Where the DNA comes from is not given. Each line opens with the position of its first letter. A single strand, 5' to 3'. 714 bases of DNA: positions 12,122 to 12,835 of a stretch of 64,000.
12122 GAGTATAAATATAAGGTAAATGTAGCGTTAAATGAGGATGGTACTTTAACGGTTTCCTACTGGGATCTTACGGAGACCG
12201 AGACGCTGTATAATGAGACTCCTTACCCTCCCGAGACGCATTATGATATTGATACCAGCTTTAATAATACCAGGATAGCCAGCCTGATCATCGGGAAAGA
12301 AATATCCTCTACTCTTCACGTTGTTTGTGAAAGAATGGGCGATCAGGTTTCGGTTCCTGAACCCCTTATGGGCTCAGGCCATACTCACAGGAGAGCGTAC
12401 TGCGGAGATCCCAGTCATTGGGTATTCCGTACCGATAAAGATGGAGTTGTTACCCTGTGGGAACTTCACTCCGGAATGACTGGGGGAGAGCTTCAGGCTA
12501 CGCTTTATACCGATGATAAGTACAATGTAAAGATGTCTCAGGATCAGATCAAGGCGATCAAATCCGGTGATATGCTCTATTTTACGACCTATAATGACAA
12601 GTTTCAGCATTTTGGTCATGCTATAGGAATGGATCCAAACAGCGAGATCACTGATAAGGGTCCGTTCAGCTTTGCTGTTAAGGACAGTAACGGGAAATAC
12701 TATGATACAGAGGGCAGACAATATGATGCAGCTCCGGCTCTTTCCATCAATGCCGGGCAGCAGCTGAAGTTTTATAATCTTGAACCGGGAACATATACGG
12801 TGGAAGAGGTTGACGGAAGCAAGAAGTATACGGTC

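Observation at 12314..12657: Cys/His/aromatic-rich module nested inside a SpaA-like domain (copy 1 of 3): candidate undescribed insert domain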

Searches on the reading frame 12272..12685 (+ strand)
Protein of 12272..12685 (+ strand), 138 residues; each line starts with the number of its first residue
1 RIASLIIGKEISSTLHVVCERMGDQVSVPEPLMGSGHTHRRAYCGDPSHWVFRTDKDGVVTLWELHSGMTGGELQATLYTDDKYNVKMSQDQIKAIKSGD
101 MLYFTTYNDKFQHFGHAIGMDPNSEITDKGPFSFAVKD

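Call 7: find_homologous_proteins(query=window:12272-12685:+, max_evalue=0.01)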
Query seq(138 aa): 8 candidates shared short words with the query, none scored E <= 0.01.
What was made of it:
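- Tried and rejected: Word-indexed homologue search with copy 1 alone found nothing (call 7).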

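Call 17: search_protein_representatives(alignment_id=A2)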
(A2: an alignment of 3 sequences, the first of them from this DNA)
Query: 3 sequences, 111 profile positions. Proteins with E-value up to 0.001 (for the whole library): 121; up to 1e-10: 41; up to 1e-30: 1. The best 121 are listed.
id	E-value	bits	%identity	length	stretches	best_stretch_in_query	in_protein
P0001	9.6e-41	154.6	-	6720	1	1-107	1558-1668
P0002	9.8e-28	112.7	-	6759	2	1-110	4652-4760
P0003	8.7e-25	103.3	-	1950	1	1-111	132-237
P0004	1.8e-24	102.2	-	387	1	2-106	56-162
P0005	7.5e-23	97.0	-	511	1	2-106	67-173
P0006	9.7e-23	96.7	-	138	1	2-108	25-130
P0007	2.8e-21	92.0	-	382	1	2-108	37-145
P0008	6.7e-21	90.7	-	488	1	3-107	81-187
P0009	4.1e-19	85.0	-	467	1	2-107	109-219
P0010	2.3e-18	82.5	-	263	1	2-107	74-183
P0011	8.3e-18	80.8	-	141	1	23-110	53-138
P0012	3.0e-17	79.0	-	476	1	2-107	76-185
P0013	7.8e-17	77.7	-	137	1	23-109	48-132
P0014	9.5e-17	77.4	-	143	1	2-108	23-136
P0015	1.4e-16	76.8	-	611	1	1-108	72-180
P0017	2.3e-15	72.9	-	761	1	2-107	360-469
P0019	9.7e-15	70.9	-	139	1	3-109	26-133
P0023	1.0e-13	67.6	-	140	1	2-111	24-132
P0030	1.4e-12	63.9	-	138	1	2-110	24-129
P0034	3.9e-12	62.5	-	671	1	3-108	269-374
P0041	7.6e-11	58.4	-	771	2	1-90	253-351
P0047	8.0e-10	55.1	-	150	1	3-108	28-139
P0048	1.2e-09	54.5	-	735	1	2-106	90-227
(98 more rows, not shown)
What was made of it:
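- Family size: 121 clusters with E<=1e-3 among 1.84 billion representatives (call 17).
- Tried and rejected: The exhaustive profile search was needed (call 17).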

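Call 19: search_protein_families(library=pfam, max_evalue=1, proteins=[P0006, P0014, P0019, P0023, P0030, P0047, P0004, P0007])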
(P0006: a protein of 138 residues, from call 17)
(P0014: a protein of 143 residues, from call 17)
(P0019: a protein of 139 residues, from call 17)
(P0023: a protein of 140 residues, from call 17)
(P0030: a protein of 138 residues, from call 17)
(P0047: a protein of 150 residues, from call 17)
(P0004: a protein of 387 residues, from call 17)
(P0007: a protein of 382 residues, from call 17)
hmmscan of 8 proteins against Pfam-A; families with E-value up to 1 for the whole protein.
P0006 (138 aa): 0 families

P0014 (143 aa): 0 families

P0019 (139 aa): 1 family
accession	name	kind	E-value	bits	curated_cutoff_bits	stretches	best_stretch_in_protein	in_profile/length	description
PF13797.11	Post_transc_reg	-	0.12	12.5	25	1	94-116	48-70/83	Post-transcriptional regulator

P0023 (140 aa): 0 families

P0030 (138 aa): 0 families

P0047 (150 aa): 1 family
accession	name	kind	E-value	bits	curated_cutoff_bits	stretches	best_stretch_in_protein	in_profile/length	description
PF04233.19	Phage_Mu_F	-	0.044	15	29.6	1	97-140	47-89/112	Phage Mu protein F like protein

P0004 (387 aa): 3 families
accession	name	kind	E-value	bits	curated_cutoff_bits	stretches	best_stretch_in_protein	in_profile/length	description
PF24547.1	DUF7601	-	2e-05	25.5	27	1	157-245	49-116/116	Domain of unknown function (DUF7601)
PF17802.7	SpaA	-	0.23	12.1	23.1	1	183-233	40-89/91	Prealbumin-like fold domain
PF02009.21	RIFIN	-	0.29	11.5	32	1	370-387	295-312/327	Rifin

P0007 (382 aa): 0 families

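Call 20: search_protein_families(library=ncbifam, max_evalue=1, proteins=[P0006, P0014, P0019, P0023, P0030, P0047, P0004, P0007])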
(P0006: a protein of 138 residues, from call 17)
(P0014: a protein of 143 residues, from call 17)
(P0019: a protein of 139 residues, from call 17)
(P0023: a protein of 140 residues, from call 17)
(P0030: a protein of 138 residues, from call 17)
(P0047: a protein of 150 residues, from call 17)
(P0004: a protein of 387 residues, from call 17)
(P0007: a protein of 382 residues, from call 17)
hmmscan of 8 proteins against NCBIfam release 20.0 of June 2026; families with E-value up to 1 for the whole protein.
P0006 (138 aa): 2 families
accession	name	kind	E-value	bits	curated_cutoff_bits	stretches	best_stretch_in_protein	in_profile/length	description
NF006361.0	PRK08581.1-3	equivalog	0.041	12.3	839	1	81-120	224-263/652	amidase domain-containing protein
NF005470.0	PRK07064.1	equivalog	0.12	11.3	495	1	67-113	433-479/552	thiamine pyrophosphate-binding protein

P0014 (143 aa): 0 families

P0019 (139 aa): 2 families
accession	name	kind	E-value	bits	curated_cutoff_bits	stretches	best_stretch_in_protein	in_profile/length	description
TIGR03573.1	WbuX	subfamily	0.0046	16.4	203.2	1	21-119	155-246/344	N-acetyl sugar amidotransferase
NF002711.0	PRK02539.1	equivalog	0.23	11.5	112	1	11-52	26-68/85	DUF896 family protein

P0023 (140 aa): 2 families
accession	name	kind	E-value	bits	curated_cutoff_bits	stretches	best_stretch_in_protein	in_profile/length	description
TIGR03604.1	TOMM_cyclo_SagD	subfamily_domain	0.071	12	219.25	1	51-112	20-78/377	thiazole/oxazole-forming peptide maturase, SagD family component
NF005761.0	PRK07588.1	equivalog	0.092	11.6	454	1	13-74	33-95/392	FAD-binding domain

P0030 (138 aa): 0 families

P0047 (150 aa): 0 families

P0004 (387 aa): 3 families
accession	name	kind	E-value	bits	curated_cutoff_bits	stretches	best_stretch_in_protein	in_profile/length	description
NF053819.1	EF0750_LPXTG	subfamily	0.0096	16.4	47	1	318-385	46-104/105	EF2685/EF0750 family sortase-dependent surface protein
TIGR01167.1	LPXTG_anchor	domain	0.12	13.1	15.9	1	351-387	2-34/34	LPXTG cell wall anchor domain-containing protein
TIGR01477.1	RIFIN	paralog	0.27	10.9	176.95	1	367-387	321-341/356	variant surface antigen, rifin family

P0007 (382 aa): 2 families
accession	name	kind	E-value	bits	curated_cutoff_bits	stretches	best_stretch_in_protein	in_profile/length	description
NF033073.1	LPXTG_double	subfamily_domain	0.065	13.3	48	1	346-375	31-58/66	doubled motif LPXTG anchor domain-containing protein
TIGR04526.1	predic_Ig_block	subfamily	0.64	8.9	150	1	157-328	78-213/693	putative immunoglobulin-blocking virulence protein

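Call 40: find_encoding_contigs(protein=P0019, flank=7000, max_places=3)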
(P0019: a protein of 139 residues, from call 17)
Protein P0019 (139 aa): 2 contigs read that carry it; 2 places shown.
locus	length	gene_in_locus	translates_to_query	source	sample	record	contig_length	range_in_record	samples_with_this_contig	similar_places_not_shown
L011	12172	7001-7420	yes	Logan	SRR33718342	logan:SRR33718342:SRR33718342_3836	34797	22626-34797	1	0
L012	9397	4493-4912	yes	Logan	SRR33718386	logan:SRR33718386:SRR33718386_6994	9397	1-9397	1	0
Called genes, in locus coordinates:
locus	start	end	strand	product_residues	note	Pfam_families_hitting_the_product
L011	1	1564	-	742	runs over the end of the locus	PF13089:PP_kinase_N, PF02503:PP_kinase, PF17941:PP_kinase_C_1, PF13091:PLDc_2 (weak), PF13090:PP_kinase_C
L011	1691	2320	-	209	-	PF00697:PRAI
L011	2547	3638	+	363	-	PF00988:CPSase_sm_chain, PF00117:GATase, PF07722:Peptidase_C26 (faint)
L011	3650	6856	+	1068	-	PF25596:CPSase_L_D1, PF02786:CPSase_L_D2, PF07478:Dala_Dala_lig_C, PF02787:CPSase_L_D3, PF25596:CPSase_L_D1, PF02655:ATP-grasp_3, PF02786:CPSase_L_D2, PF15632:ATPgrasp_Ter, +7 more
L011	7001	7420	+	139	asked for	-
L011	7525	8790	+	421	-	PF14907:NTP_transf_5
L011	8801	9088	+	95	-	PF05402:PqqD (weak)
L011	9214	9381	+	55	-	-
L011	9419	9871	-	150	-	PF00717:Peptidase_S24 (weak)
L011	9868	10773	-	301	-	PF27840:ScmC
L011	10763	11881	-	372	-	PF04055:Radical_SAM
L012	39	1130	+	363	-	PF00988:CPSase_sm_chain, PF00117:GATase, PF07722:Peptidase_C26 (faint)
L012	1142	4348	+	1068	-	PF25596:CPSase_L_D1, PF02786:CPSase_L_D2, PF07478:Dala_Dala_lig_C, PF02787:CPSase_L_D3, PF25596:CPSase_L_D1, PF02655:ATP-grasp_3, PF02786:CPSase_L_D2, PF15632:ATPgrasp_Ter, +7 more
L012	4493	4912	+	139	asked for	-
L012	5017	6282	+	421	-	PF14907:NTP_transf_5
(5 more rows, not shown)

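Call 41: find_encoding_contigs(protein=P0023, flank=7000, max_places=3)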
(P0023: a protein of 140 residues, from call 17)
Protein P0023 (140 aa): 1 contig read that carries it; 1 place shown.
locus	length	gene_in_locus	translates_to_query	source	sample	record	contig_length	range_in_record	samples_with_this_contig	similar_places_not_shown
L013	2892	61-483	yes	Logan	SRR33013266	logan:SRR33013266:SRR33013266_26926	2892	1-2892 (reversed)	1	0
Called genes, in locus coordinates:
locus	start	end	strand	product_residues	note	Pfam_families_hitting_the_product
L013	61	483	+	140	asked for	-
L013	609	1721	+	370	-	PF04055:Radical_SAM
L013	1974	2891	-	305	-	?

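Call 42: search_protein_families(library=ncbifam, max_evalue=0.001, proteins=[L011:7525-8790:+, L011:8801-9088:+, L011:9214-9381:+, L011:10763-11881:-, L013:609-1721:+])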
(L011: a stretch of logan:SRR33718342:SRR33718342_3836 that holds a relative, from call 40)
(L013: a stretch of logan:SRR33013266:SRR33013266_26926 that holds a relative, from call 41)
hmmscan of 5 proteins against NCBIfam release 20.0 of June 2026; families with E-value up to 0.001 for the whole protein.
L011:7525-8790:+ (421 aa): 0 families

L011:8801-9088:+ (95 aa): 0 families

L011:9214-9381:+ (55 aa): 0 families

L011:10763-11881:- (372 aa): 62 families (the best 25 are shown)
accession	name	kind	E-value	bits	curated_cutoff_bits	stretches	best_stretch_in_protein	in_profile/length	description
TIGR04055.1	rSAM_NirJ2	equivalog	1.3e-24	87.3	500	1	34-347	9-316/326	putative heme d1 biosynthesis radical SAM protein NirJ2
TIGR04545.1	rSAM_ahbD_hemeb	equivalog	8.8e-22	78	500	1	30-346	5-328/339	heme b synthase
TIGR04250.1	SCM_rSAM_ScmE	equivalog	1.7e-19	70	400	1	31-189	9-164/358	SynChlorMet cassette radical SAM/SPASM protein ScmE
TIGR04340.1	rSAM_ACGX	hypoth_equivalog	1.7e-16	60.4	400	1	31-351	9-336/341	radical SAM/SPASM domain protein, ACGX system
TIGR04051.1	rSAM_NirJ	equivalog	1.9e-16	60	515.45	1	31-211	8-184/354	heme d1 biosynthesis radical SAM protein NirJ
TIGR02668.1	moaA_archaeal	equivalog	5.9e-16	58.3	325.25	1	33-317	18-294/303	GTP 3',8-cyclase MoaA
NF041298.1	rSAM_mat_DynA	equivalog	7e-16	58.1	450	1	34-332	10-317/356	dynobactin maturation radical SAM/SPASM protein DynA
TIGR04317.1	W_rSAM_matur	equivalog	7.5e-16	58.2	380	1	30-314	9-302/349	tungsten cofactor oxidoreductase radical SAM maturase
TIGR02666.1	moaA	equivalog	1.1e-15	57.5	284.05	1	34-204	19-194/336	GTP 3',8-cyclase MoaA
TIGR04546.1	rSAM_ahbC_deAc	equivalog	2.2e-15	56.4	650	1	35-197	49-207/390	12,18-didecarboxysiroheme deacetylase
TIGR04082.1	rSAM_for_selen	equivalog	5e-15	55.2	350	1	35-339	209-500/516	thio(seleno)oxazole modification radical SAM maturase SbtM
TIGR03962.1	mycofact_rSAM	equivalog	3.7e-14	52.6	265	1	18-343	7-321/339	mycofactocin radical SAM maturase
NF038283.1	viperin_w_prok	equivalog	5.3e-14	52.1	180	1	33-124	10-105/281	viperin family antiviral radical SAM protein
TIGR02109.1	PQQ_syn_pqqE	equivalog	1.5e-13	50.5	381.35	1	22-194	4-173/358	pyrroloquinoline quinone biosynthesis protein PqqE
TIGR04054.1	rSAM_NirJ1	equivalog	1e-12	47.4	650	1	35-196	46-203/387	putative heme d1 biosynthesis radical SAM protein NirJ1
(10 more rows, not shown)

L013:609-1721:+ (370 aa): 63 families (the best 25 are shown)
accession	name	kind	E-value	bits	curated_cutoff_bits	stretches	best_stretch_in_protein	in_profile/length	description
TIGR04055.1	rSAM_NirJ2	equivalog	1.7e-32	113.3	500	1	34-353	9-323/326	putative heme d1 biosynthesis radical SAM protein NirJ2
TIGR04545.1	rSAM_ahbD_hemeb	equivalog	6.7e-32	111.3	500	2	30-211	5-183/339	heme b synthase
TIGR02668.1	moaA_archaeal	equivalog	1.1e-23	83.7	325.25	1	31-300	16-279/303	GTP 3',8-cyclase MoaA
TIGR03962.1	mycofact_rSAM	equivalog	1.5e-20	73.7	265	1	22-336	9-316/339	mycofactocin radical SAM maturase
TIGR04251.1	SCM_rSAM_ScmF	equivalog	5e-19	68.9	400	1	35-210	14-189/353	SynChlorMet cassette radical SAM/SPASM protein ScmF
TIGR04051.1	rSAM_NirJ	equivalog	5e-19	68.5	515.45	1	31-195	8-168/354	heme d1 biosynthesis radical SAM protein NirJ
NF001199.0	PRK00164.2-1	equivalog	1.3e-18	67.2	231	1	29-298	16-279/308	GTP 3',8-cyclase MoaA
TIGR04546.1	rSAM_ahbC_deAc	equivalog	1.9e-18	66.5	650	1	34-193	48-203/390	12,18-didecarboxysiroheme deacetylase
NF050035.1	rSAM_WgK_link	exception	3.9e-18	65.6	650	1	24-199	8-180/367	radical SAM/SPASM peptide maturase WgkB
TIGR02666.1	moaA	equivalog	7.3e-18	64.6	284.05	1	34-193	19-183/336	GTP 3',8-cyclase MoaA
NF012164.0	AlbA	equivalog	2.2e-17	62.7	850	1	22-358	110-433/442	subtilosin maturase AlbA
TIGR04250.1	SCM_rSAM_ScmE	equivalog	2.5e-17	62.8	400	1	28-211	6-189/358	SynChlorMet cassette radical SAM/SPASM protein ScmE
TIGR04053.2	TIGR04053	equivalog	4.9e-17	62.2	395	1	30-195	13-178/366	TIGR04053 family radical SAM/SPASM domain-containing protein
TIGR04054.1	rSAM_NirJ1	equivalog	5.7e-17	61.4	650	1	34-219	45-225/387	putative heme d1 biosynthesis radical SAM protein NirJ1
NF041298.1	rSAM_mat_DynA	equivalog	8e-17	61.2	450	1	34-353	10-340/356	dynobactin maturation radical SAM/SPASM protein DynA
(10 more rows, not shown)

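Call 45: find_related_loci(query=A2, collection=genome_contigs, flank=10000)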
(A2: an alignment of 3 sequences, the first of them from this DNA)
Query A2 (116 aa) in genome_contigs; peptide patterns used: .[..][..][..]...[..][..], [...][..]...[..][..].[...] (x = any residue, [..] = any of these).
89 stretches matched a pattern; 2 encode a relative of the query (tblastn E <= 1e-3); 2 distinct loci.
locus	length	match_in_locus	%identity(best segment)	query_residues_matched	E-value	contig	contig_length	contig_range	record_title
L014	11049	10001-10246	35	25-104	3e-7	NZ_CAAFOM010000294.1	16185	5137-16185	MAG: uncultured Catenibacterium sp. isolate HGM09799, whole genome shotgun sequence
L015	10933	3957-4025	57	19-41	2e-5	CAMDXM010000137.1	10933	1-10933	MAG: Pseudorhodoplanes sinuspersici isolate LH-02apr19-173 genome assembly, contig: LH-02apr19-C13973, whole genome shot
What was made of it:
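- Tried and rejected: The 3-sequence profile returned only a Catenibacterium MAG and one spurious locus (call 45).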

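Call 47: find_related_loci(query=A4, collection=metagenome_contigs, flank=8000)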
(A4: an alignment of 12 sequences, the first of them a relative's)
Query A4 (138 aa) in metagenome_contigs; peptide patterns used: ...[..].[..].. (x = any residue, [..] = any of these).
159 stretches matched a pattern; 147 encode a relative of the query (tblastn E <= 1e-3); the best 80 are kept; 80 distinct loci.
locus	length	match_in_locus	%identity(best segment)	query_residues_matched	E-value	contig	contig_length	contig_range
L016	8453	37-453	73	1-138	1e-68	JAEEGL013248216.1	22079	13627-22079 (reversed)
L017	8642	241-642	45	3-138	2e-31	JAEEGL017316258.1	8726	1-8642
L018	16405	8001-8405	47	3-137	6e-31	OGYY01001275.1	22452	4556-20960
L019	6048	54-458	47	3-137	1e-29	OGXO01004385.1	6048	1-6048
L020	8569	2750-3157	44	3-137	2e-29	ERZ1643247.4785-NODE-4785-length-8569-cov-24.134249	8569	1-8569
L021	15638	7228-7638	46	1-137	9e-29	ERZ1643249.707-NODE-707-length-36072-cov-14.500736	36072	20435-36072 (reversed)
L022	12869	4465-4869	46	3-137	2e-28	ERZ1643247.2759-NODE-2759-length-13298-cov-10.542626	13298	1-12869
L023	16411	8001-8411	46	1-137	3e-28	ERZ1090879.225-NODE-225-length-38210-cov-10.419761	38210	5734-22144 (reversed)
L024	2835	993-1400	45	3-137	2e-28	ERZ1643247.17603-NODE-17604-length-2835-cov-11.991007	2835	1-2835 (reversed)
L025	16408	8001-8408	46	3-137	2e-28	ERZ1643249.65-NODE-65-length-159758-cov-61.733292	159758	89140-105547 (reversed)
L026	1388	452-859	45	3-137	5e-28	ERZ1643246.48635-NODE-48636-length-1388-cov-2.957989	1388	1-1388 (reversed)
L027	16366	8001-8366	45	3-130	7e-28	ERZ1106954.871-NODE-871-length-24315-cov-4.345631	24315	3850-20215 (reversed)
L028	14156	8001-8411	45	1-137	8e-28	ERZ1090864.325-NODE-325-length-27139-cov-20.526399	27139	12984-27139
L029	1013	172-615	41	3-138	1e-28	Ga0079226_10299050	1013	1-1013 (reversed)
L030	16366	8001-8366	45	3-130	6e-28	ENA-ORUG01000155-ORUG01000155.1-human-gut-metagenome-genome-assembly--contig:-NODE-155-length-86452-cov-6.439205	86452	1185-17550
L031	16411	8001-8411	46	1-137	6e-28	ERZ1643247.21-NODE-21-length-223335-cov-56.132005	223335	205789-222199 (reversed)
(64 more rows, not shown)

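Call 49: find_encoding_contigs(protein=P0004, flank=10000, max_places=3)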
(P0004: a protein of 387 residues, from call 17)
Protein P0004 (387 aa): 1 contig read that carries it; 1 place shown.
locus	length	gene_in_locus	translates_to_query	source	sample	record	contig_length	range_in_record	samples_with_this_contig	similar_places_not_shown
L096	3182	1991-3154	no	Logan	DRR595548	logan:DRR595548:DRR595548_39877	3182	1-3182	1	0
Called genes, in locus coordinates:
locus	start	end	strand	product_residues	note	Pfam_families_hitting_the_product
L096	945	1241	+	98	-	-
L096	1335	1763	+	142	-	PF11645:PDDEXK_5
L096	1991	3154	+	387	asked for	PF24547:DUF7601 (faint)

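Call 50: find_encoding_contigs(protein=P0012, flank=10000, max_places=3)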
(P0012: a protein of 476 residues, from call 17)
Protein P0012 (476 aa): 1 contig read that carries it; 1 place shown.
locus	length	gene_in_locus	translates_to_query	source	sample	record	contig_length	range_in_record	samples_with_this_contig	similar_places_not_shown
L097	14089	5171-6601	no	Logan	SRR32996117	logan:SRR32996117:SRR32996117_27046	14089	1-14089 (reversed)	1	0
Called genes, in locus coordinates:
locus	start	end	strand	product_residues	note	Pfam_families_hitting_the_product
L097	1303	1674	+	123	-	-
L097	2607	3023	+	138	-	-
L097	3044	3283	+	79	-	-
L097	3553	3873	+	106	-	-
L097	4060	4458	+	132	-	-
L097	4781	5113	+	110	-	-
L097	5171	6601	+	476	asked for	-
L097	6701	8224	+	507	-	PF11443:DUF2828, PF25043:DUF7788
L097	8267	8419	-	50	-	-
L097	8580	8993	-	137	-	-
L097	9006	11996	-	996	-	-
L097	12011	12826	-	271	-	-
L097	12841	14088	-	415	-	?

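Call 51: find_encoding_contigs(protein=P0048, flank=10000, max_places=3)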
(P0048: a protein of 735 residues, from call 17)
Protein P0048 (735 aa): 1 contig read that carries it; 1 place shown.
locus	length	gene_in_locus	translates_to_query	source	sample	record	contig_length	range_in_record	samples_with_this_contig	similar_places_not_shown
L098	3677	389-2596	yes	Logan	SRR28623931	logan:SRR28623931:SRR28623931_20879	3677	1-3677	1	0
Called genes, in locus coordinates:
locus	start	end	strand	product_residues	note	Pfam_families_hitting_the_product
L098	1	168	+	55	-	?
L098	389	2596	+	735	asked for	PF04886:PT (faint)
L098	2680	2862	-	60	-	-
